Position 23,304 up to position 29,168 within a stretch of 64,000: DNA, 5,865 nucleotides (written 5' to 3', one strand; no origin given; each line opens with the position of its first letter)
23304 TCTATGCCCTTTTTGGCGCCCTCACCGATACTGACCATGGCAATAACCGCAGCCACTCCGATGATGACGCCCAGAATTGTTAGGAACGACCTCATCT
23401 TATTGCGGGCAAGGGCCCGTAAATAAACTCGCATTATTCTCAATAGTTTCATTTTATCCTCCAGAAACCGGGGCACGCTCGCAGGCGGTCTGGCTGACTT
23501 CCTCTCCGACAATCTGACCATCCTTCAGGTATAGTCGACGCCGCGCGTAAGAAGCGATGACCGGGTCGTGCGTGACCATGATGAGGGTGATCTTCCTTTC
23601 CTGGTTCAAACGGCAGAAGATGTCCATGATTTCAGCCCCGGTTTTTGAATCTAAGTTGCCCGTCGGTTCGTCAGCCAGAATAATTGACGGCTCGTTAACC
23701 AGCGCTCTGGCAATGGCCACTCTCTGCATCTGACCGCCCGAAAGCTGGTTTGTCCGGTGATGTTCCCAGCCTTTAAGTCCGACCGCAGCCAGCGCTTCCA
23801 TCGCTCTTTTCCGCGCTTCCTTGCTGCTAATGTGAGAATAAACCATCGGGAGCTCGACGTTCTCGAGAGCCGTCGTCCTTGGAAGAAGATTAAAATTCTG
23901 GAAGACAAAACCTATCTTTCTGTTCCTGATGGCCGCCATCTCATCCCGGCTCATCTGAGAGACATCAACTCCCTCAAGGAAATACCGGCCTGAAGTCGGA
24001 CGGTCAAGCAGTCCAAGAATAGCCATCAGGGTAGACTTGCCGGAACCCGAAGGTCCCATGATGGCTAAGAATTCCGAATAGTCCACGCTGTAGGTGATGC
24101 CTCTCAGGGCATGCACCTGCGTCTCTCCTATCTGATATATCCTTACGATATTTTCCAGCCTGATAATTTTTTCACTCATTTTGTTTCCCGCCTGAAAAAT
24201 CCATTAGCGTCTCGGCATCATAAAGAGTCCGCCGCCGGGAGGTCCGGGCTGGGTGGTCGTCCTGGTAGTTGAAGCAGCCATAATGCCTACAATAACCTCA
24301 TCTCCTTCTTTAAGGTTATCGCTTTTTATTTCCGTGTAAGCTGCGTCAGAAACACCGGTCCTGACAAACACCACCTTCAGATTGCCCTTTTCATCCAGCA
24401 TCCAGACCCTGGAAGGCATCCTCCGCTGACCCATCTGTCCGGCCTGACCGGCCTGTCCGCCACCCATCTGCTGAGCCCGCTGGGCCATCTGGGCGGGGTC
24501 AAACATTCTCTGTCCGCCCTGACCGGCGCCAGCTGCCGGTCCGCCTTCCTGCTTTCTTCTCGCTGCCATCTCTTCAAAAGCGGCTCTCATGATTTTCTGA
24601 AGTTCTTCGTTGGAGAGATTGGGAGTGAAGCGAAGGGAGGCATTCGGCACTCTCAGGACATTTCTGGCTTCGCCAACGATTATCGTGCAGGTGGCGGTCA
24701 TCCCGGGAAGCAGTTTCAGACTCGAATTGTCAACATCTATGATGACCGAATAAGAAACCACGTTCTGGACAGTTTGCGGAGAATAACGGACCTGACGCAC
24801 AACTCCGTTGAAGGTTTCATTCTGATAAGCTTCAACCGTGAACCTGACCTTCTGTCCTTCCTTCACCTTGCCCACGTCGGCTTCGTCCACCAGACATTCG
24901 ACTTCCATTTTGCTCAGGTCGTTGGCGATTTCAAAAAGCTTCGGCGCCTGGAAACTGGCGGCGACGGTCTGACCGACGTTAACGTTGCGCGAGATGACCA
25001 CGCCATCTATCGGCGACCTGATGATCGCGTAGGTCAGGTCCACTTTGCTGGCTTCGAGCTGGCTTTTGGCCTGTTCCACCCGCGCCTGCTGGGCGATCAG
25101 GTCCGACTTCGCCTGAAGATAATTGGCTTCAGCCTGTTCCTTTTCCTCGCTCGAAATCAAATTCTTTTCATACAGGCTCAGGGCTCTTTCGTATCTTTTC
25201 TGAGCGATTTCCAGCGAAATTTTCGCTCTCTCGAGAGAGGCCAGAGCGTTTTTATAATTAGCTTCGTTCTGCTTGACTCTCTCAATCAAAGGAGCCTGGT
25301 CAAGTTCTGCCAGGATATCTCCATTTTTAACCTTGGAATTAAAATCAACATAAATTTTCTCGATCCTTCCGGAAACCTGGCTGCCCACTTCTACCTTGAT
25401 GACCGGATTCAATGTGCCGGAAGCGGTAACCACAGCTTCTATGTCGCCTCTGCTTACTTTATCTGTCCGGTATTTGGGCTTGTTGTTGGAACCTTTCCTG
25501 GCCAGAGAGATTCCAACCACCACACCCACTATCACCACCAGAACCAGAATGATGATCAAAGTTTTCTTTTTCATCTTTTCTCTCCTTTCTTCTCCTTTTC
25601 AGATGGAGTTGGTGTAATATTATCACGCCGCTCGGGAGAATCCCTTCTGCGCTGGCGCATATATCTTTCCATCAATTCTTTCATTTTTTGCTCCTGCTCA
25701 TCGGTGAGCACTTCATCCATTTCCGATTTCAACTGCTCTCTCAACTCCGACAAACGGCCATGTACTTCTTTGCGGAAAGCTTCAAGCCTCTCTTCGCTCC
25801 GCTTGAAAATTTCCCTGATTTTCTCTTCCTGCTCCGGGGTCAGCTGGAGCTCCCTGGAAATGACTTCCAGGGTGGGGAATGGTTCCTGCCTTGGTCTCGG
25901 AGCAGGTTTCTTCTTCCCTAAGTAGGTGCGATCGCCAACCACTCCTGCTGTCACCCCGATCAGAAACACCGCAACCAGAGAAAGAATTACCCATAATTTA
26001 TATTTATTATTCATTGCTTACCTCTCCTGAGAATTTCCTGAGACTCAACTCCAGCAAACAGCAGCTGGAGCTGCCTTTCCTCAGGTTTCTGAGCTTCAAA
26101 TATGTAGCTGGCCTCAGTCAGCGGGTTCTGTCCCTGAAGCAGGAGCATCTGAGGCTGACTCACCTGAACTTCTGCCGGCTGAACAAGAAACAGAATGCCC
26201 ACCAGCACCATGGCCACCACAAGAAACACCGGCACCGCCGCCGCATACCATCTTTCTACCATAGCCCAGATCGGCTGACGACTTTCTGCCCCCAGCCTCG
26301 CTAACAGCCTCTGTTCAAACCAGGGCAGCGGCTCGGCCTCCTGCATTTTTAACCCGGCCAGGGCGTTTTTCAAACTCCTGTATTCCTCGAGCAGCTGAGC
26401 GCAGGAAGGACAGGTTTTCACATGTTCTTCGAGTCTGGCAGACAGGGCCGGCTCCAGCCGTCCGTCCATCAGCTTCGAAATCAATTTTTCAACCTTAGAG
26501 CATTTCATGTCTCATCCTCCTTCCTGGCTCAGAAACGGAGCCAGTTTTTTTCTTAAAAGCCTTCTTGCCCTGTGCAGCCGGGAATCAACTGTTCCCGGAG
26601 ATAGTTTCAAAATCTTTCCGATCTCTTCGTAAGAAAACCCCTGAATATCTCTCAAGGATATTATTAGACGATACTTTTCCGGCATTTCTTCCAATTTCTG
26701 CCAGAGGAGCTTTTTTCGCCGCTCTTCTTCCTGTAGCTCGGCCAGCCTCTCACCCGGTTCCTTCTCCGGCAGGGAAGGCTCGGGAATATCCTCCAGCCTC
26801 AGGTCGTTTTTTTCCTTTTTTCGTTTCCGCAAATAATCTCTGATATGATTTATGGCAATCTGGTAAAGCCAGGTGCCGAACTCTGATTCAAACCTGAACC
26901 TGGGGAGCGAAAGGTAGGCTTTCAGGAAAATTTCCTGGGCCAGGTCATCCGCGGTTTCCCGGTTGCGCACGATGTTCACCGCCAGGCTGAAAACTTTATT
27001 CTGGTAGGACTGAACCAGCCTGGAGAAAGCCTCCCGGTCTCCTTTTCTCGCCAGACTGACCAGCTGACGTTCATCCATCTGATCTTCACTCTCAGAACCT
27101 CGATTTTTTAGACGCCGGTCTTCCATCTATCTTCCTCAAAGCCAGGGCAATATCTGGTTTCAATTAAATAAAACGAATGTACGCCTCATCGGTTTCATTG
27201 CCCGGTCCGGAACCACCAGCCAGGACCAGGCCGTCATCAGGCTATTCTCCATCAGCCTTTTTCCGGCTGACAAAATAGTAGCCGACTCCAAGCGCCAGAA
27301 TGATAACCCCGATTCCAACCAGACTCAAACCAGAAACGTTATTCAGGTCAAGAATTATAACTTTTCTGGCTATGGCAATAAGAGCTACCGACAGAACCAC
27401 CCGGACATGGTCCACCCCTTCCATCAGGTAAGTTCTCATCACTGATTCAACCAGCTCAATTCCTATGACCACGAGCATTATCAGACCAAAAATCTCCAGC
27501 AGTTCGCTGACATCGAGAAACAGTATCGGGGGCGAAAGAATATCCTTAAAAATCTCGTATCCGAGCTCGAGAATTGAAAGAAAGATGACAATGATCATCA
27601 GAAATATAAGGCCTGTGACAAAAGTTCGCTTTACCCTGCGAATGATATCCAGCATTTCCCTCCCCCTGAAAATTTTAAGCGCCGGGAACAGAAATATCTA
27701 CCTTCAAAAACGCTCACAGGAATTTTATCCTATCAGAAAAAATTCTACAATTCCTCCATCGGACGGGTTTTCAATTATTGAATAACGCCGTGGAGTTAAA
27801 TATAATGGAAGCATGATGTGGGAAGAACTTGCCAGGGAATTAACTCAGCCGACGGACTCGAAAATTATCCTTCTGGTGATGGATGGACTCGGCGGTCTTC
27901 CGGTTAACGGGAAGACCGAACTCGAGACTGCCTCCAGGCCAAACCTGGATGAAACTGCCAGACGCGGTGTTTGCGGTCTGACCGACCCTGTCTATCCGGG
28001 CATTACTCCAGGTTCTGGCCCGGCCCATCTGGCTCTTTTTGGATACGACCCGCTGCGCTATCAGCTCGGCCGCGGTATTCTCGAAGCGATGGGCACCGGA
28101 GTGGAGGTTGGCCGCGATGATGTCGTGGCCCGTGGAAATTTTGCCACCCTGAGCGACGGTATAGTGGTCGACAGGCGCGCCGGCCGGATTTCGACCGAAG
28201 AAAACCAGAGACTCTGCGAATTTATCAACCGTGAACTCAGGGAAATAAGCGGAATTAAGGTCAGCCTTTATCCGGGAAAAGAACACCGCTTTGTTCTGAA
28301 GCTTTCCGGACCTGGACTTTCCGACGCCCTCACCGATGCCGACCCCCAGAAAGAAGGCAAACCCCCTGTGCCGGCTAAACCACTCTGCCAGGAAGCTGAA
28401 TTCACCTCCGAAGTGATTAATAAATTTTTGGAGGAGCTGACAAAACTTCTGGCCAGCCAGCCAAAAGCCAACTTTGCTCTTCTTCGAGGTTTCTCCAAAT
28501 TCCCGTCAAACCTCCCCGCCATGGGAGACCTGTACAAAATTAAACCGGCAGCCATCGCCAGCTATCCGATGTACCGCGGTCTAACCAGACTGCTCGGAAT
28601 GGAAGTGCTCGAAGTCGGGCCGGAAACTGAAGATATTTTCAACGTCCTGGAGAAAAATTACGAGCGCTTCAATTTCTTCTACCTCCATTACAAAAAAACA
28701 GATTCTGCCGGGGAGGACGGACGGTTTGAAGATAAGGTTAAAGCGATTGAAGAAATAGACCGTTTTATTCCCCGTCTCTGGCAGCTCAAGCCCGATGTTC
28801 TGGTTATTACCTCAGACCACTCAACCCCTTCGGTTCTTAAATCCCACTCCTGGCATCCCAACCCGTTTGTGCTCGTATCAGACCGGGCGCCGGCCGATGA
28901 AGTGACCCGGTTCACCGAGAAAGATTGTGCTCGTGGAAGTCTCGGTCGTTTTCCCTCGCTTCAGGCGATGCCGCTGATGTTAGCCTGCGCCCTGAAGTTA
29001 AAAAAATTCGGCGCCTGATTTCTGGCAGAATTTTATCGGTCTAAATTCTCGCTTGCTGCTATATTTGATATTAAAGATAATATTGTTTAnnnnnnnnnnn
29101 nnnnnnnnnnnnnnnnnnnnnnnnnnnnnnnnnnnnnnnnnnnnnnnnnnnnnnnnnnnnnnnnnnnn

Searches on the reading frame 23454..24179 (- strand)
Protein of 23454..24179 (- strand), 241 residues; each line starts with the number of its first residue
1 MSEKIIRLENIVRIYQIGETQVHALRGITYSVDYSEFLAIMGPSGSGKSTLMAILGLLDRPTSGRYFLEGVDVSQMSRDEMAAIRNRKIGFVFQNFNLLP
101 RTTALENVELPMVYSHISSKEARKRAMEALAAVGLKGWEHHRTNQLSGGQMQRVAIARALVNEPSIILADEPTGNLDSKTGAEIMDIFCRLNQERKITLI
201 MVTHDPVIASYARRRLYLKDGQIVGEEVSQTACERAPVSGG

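Call 50: search_protein_families(library=pfam, proteins=[window:23454-24179:-], max_evalue=0.00001)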
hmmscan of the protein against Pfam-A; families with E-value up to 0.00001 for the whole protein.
window:23454-24179:- (241 aa): 2 families
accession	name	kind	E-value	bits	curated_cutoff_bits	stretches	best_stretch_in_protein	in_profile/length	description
PF00005.33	ABC_tran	-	2.7e-34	119.2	25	1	25-173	1-136/137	ABC transporter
PF13304.12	AAA_21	-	9.8e-09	36.1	27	0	157-208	249-302/304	AAA domain, putative AbiEii toxin, Type IV TA system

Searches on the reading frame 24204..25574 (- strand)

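Call 50: search_protein_families(library=pfam, proteins=[window:24204-25574:-], max_evalue=0.00001)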
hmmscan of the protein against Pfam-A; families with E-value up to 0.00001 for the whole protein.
window:24204-25574:- (456 aa): 4 families
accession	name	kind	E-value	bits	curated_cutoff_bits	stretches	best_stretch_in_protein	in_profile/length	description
PF16576.10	HlyD_D23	-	3.5e-22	79.2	30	1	62-294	21-214/214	Barrel-sandwich domain of CusB or HlyD membrane-fusion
PF13437.12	HlyD_3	-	5.2e-16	59.7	22.2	1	185-291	2-106/106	HlyD family secretion protein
PF13533.13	Biotin_lipoyl_2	-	5.1e-06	26.6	29.8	1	61-92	1-32/32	Biotin-lipoyl like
PF02321.23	OEP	-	8e-06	26.2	22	0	96-175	105-184/187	Outer membrane efflux protein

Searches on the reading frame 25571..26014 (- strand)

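Call 50: search_protein_families(library=pfam, proteins=[window:25571-26014:-], max_evalue=0.00001)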
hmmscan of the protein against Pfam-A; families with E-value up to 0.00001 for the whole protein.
window:25571-26014:- (147 aa): 1 family
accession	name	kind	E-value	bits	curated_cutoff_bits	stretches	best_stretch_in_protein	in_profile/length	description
PF13801.11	Metal_resist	-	2.9e-07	31.1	29.2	0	14-95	5-79/125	Heavy-metal resistance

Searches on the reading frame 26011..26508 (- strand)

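Call 50: search_protein_families(library=pfam, proteins=[window:26011-26508:-], max_evalue=0.00001)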
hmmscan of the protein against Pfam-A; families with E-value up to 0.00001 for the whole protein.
window:26011-26508:- (165 aa): 1 family
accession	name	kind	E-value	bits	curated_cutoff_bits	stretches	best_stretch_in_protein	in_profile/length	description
PF13490.11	zf-HC2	-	8.3e-10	39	22.2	1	3-37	1-35/35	Putative zinc-finger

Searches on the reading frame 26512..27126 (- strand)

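Call 50: search_protein_families(library=pfam, proteins=[window:26512-27126:-], max_evalue=0.00001)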
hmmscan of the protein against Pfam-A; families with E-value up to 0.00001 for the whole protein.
window:26512-27126:- (204 aa): 4 families
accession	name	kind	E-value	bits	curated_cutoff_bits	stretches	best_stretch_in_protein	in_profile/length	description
PF04542.20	Sigma70_r2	-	2.2e-19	69.4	24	1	37-104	1-70/71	Sigma-70 region 2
PF08281.18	Sigma70_r4_2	-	3e-17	62.5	25.7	1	140-191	3-54/54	Sigma-70, region 4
PF04545.22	Sigma70_r4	-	5.9e-11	42.1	24.1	1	145-193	2-50/50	Sigma-70, region 4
PF07638.17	Sigma70_ECF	-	1.2e-08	35.5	21.1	1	21-195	6-183/185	ECF sigma factor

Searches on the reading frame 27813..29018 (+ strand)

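Call 50: search_protein_families(library=pfam, proteins=[window:27813-29018:+], max_evalue=0.00001)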
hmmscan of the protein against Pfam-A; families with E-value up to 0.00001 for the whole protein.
window:27813-29018:+ (401 aa): 2 families
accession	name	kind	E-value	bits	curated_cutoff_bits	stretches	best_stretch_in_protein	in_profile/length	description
PF10143.14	PhosphMutase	-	4.6e-54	183.3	21.5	1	49-217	1-168/170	2,3-bisphosphoglycerate-independent phosphoglycerate mutase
PF01676.23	Metalloenzyme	-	3.1e-38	132.2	24.3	1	17-390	2-250/252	Metalloenzyme superfamily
